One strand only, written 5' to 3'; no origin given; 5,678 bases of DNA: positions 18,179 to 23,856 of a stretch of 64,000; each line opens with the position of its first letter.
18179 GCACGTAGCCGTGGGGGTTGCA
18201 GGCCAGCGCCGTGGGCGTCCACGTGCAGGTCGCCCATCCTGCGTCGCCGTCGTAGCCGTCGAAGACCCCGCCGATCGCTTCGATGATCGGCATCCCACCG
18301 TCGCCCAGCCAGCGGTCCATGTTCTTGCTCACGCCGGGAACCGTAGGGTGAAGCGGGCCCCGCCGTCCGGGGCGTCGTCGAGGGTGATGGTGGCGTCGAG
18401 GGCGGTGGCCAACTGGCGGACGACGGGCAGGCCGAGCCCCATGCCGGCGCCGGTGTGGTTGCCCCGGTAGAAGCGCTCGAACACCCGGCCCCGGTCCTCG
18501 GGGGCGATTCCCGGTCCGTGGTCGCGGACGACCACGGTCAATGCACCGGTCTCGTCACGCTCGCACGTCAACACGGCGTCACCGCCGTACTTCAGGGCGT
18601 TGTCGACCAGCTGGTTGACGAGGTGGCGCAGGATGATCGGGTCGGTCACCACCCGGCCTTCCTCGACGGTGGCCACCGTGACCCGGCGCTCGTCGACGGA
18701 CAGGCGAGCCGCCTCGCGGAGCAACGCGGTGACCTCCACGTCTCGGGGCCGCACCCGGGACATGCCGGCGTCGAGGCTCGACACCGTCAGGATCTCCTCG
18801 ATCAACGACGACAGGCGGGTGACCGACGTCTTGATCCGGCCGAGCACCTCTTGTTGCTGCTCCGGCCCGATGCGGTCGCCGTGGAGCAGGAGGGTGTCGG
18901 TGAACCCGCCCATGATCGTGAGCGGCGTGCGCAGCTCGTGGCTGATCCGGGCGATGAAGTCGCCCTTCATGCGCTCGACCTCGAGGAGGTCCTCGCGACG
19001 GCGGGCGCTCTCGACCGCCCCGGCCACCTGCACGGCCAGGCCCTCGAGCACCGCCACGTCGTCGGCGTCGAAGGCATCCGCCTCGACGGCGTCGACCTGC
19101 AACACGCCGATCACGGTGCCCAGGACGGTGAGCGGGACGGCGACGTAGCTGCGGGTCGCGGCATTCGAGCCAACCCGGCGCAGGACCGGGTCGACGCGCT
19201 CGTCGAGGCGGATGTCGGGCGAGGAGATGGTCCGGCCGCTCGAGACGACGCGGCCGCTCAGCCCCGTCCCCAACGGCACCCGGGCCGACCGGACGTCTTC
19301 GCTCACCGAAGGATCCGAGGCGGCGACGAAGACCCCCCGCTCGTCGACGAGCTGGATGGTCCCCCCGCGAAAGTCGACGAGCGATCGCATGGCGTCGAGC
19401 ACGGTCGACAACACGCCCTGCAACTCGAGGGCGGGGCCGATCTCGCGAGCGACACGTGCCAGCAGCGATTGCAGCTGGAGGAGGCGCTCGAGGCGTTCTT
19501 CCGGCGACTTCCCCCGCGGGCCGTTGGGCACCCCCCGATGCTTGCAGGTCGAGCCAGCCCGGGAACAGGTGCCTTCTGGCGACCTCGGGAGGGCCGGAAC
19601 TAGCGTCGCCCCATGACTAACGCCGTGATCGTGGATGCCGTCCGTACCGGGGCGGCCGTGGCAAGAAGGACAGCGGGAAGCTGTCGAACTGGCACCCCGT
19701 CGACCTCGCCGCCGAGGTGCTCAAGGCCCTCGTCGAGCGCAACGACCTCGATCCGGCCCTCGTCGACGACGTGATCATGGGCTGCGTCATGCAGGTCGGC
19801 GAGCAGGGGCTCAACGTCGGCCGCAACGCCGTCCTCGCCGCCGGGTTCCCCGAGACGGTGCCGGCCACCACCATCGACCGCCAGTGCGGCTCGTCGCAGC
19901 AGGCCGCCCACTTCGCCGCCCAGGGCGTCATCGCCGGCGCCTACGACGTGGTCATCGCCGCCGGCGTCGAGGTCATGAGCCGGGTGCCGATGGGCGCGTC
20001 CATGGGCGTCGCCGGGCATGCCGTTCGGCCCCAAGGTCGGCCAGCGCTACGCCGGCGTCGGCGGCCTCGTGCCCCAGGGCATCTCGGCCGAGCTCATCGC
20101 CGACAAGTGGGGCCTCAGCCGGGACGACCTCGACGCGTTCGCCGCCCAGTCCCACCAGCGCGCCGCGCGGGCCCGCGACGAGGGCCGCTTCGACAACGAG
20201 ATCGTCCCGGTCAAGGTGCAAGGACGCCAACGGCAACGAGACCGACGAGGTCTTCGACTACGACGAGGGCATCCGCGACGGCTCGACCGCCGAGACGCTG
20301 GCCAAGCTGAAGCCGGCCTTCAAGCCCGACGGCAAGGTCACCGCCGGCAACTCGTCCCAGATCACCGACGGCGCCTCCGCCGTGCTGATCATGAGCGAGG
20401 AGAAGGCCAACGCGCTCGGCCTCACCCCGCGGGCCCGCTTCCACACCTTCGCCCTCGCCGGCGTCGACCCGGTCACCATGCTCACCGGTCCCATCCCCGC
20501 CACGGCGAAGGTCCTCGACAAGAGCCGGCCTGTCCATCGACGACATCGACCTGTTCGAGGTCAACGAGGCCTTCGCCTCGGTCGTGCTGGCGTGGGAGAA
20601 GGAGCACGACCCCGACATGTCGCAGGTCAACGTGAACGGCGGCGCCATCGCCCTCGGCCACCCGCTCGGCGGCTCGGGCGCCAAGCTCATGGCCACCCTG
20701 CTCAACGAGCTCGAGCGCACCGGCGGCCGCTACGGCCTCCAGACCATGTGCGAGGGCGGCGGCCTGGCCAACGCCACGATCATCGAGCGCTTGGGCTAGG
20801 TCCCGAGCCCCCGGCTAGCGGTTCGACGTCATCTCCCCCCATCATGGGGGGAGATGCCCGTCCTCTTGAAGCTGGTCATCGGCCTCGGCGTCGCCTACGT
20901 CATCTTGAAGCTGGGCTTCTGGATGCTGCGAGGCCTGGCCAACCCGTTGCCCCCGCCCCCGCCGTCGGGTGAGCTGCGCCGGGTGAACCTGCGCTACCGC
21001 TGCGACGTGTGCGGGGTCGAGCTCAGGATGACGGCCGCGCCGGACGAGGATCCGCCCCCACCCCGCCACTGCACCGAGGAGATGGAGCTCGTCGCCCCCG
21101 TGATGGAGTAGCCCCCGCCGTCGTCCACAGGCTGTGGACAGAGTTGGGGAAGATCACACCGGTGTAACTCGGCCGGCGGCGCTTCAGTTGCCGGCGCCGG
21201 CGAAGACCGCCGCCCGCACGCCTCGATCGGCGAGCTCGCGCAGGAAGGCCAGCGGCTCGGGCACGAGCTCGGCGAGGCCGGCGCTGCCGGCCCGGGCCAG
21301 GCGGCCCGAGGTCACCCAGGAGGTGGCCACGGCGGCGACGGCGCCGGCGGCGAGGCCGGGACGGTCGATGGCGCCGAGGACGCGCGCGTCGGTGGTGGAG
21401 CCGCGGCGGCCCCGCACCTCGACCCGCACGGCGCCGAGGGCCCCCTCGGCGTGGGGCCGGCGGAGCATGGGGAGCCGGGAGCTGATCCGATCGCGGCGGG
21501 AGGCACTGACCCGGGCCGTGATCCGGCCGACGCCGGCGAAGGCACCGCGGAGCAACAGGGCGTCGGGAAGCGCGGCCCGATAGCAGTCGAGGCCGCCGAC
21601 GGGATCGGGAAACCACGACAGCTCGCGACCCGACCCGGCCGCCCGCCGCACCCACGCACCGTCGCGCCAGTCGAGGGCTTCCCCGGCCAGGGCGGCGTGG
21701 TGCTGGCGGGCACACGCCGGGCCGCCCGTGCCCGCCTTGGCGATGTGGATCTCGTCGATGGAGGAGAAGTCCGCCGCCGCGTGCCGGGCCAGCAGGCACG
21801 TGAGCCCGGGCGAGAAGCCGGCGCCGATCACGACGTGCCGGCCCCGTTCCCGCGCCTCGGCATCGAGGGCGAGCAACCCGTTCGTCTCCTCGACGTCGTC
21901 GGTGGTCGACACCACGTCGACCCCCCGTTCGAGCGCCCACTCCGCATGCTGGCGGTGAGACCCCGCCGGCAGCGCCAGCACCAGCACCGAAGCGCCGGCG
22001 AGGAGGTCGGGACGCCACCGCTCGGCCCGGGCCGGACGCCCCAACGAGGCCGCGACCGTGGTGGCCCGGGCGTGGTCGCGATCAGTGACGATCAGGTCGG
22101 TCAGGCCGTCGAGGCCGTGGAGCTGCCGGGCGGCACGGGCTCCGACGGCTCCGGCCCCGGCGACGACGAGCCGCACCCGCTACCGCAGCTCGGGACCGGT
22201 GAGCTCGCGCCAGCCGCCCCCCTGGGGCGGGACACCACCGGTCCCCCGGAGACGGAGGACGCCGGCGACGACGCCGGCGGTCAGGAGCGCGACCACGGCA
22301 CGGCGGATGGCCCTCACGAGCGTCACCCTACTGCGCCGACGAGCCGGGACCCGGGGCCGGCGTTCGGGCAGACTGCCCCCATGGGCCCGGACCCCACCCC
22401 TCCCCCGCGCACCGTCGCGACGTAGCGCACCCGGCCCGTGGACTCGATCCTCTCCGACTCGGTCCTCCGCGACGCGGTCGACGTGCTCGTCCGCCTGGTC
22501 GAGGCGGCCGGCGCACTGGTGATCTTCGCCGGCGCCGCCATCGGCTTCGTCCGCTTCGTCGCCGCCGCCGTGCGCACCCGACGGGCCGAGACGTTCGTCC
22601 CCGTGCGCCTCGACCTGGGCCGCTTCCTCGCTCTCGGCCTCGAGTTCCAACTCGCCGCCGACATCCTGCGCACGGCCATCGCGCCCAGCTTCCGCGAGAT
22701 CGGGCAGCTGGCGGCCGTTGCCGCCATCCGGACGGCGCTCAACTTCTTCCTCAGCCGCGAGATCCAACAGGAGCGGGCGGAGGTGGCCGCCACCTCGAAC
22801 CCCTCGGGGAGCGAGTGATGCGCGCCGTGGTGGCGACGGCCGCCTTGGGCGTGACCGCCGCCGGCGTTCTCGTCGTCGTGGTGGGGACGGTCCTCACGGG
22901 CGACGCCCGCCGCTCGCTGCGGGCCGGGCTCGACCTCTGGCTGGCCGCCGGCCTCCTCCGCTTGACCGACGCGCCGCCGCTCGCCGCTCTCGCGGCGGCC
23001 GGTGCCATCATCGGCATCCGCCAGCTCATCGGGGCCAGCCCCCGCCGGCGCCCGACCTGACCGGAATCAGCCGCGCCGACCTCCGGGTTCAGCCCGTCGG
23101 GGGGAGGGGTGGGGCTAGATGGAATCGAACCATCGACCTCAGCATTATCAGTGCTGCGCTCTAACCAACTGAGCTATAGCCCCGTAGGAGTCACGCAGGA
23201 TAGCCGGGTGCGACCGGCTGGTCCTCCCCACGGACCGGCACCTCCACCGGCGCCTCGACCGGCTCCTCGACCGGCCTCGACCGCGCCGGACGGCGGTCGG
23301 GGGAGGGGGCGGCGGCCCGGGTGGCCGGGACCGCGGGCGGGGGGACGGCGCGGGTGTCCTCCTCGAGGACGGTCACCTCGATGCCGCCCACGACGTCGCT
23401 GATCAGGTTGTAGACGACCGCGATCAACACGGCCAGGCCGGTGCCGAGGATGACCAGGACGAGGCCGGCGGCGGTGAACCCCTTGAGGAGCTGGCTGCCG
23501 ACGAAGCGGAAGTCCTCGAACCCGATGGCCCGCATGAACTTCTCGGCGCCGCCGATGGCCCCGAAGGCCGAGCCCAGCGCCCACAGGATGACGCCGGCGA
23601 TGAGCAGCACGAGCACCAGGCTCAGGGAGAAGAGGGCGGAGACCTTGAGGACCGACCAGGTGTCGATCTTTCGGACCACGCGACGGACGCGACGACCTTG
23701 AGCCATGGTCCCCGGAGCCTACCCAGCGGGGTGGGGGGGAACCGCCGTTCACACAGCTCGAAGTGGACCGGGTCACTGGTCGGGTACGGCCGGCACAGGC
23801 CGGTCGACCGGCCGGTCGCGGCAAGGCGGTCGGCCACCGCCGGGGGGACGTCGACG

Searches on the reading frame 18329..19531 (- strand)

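Call 10: search_protein_families(library=pfam, proteins=[window:18329-19531:-])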
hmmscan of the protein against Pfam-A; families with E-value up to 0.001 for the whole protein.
window:18329-19531:- (400 aa): 5 families
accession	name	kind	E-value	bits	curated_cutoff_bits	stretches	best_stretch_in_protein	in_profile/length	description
PF02518.31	HATPase_c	-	1.8e-24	86.8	26.4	1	297-399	2-108/111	Histidine kinase-, DNA gyrase B-, and HSP90-like ATPase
PF13185.12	GAF_2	-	5.7e-19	69.1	28.6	1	35-174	2-136/136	GAF domain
PF00512.31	HisKA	-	2e-17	63.4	26.9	1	188-256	1-66/66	His Kinase A (phospho-acceptor) domain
PF01590.32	GAF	-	3.8e-15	57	22.4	1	37-173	2-133/133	GAF domain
PF13492.12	GAF_3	-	1.7e-10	41.8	27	1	37-174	2-128/129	GAF domain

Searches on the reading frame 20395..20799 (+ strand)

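Call 67: search_protein_families(library=pfam, proteins=[window:20395-20799:+])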
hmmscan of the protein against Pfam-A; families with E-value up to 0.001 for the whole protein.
window:20395-20799:+ (134 aa): 1 family
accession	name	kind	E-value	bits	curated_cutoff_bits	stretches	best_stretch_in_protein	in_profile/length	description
PF02803.24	Thiolase_C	-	5.1e-37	126.7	27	1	35-132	26-123/123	Thiolase, C-terminal domain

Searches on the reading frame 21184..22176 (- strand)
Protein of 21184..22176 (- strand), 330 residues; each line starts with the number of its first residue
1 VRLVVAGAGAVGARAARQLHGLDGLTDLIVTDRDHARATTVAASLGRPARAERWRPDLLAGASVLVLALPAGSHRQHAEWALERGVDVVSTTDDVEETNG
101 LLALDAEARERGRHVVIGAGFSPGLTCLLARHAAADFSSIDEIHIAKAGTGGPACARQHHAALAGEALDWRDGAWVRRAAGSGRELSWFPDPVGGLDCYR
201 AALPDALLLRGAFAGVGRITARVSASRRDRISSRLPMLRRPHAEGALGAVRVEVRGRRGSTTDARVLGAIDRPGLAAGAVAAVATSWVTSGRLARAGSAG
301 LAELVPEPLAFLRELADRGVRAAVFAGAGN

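Call 10: search_protein_families(library=pfam, proteins=[window:21184-22176:-])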
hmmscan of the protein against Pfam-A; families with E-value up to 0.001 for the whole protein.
window:21184-22176:- (330 aa): 2 families
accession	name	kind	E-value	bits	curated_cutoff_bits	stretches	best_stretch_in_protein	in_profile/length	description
PF01408.29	GFO_IDH_MocA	-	1.9e-06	29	24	1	2-89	2-90/120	Oxidoreductase family, NAD-binding Rossmann fold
PF03435.24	Sacchrp_dh_NADP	-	9.4e-05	23.2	25.1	1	4-113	2-126/129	Saccharopine dehydrogenase NADP binding domain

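Call 44: find_related_loci(query=window:21184-22176:-, collection=metagenome_contigs, flank=4000)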
Query window:21184-22176:- (330 aa) in metagenome_contigs; peptide patterns used: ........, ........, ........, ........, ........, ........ (x = any residue, [..] = any of these).
600 stretches matched a pattern (row limit reached: there are more); 84 encode a relative of the query (tblastn E <= 1e-3); the best 80 are kept; 80 distinct loci.
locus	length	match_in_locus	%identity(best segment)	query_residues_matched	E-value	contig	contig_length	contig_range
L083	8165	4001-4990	74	1-327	2e-144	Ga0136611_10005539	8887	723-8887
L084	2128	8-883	76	37-328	8e-141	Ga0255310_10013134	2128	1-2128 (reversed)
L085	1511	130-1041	76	18-321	1e-132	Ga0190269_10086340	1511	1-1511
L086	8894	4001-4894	62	30-327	6e-111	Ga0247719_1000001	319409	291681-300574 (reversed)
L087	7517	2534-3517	64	1-329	8e-111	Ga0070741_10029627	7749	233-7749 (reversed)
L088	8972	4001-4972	62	9-327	2e-110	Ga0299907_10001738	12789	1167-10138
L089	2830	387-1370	64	1-329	7e-114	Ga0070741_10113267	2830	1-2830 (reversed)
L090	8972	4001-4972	58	1-325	5e-108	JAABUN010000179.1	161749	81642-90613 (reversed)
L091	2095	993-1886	61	29-328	5e-113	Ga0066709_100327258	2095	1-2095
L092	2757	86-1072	60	1-329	8e-110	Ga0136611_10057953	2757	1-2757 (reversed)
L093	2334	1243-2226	60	1-328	1e-110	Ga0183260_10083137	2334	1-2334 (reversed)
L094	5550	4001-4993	61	1-330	8e-104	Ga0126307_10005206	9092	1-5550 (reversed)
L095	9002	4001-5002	60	1-327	2e-103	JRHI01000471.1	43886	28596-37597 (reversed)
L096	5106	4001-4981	59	1-328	2e-103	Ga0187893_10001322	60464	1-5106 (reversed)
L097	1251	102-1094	61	1-330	5e-112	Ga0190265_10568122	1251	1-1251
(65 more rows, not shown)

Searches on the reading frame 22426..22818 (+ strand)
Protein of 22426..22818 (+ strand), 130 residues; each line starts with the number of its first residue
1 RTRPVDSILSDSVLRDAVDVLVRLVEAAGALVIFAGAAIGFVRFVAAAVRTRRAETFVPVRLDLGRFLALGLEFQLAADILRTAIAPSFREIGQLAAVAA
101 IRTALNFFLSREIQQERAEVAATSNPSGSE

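Call 10: search_protein_families(library=pfam, proteins=[window:22426-22818:+])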
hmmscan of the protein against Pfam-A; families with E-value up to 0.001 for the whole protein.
window:22426-22818:+ (130 aa): 1 family
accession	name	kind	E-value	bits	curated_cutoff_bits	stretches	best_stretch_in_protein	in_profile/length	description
PF07784.16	DUF1622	-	5.1e-28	97.3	24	1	36-113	1-78/78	Protein of unknown function (DUF1622)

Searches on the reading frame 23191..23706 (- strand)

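Call 67: search_protein_families(library=pfam, proteins=[window:23191-23706:-])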
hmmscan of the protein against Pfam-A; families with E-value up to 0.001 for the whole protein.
window:23191-23706:- (171 aa): 1 family
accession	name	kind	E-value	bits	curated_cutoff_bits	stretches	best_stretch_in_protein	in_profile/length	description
PF12089.13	DUF3566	-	2.8e-19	70.1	22.2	1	5-113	2-116/118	Transmembrane domain of unknown function (DUF3566)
